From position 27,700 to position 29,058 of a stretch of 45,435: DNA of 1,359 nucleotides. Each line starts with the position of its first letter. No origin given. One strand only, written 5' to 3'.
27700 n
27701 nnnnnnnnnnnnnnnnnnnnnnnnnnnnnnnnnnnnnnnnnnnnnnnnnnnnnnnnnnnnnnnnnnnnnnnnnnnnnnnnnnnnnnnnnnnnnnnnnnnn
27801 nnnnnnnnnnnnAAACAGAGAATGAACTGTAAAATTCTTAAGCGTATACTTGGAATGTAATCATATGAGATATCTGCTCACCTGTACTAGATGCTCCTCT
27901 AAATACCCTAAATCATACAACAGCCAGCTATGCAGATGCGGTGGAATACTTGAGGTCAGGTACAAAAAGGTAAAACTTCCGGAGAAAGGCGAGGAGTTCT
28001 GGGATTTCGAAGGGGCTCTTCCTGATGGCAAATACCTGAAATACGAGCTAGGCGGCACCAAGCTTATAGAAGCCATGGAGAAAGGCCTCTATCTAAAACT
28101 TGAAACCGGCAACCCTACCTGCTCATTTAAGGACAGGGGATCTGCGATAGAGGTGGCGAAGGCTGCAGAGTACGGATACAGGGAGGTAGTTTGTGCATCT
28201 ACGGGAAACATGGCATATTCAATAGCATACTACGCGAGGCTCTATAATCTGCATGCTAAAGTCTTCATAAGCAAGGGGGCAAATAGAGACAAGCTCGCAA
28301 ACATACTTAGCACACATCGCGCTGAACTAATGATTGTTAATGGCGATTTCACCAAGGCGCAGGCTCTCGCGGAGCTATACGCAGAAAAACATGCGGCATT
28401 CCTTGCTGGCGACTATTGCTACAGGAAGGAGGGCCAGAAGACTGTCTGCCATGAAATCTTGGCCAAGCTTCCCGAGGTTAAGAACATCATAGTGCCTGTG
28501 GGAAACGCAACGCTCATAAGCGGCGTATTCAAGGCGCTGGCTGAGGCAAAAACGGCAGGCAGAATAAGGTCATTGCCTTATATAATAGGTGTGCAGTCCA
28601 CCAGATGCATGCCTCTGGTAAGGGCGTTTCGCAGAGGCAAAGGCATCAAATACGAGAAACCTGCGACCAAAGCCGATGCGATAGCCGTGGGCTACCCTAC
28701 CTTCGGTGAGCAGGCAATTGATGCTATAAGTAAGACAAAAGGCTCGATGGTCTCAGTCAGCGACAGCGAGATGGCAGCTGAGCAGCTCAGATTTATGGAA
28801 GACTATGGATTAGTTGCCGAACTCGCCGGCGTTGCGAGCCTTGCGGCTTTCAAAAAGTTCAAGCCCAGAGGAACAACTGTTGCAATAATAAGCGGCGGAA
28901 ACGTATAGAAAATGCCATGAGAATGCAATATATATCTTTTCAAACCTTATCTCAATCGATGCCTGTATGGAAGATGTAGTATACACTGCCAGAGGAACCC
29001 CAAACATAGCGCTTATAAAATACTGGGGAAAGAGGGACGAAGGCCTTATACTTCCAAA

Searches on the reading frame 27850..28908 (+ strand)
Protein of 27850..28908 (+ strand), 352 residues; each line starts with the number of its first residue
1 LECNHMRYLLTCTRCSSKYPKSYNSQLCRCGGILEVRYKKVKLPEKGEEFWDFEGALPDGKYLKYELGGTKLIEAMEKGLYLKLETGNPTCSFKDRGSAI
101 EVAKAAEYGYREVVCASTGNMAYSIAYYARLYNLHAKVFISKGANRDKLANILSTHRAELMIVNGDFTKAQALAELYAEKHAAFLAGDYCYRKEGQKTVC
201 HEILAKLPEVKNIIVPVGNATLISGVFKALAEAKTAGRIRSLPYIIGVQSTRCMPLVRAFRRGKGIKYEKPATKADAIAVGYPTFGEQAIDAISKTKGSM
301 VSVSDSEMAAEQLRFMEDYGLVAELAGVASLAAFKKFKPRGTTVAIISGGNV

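Call 12: search_protein_families(library=pfam, proteins=[window:27850-28908:+], max_evalue=0.001)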
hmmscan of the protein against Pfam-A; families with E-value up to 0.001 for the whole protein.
window:27850-28908:+ (352 aa): 1 family
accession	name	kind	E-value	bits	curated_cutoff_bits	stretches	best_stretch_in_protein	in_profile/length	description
PF00291.31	PALP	-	8.1e-57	193.2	35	1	67-349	5-295/295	Pyridoxal-phosphate dependent enzyme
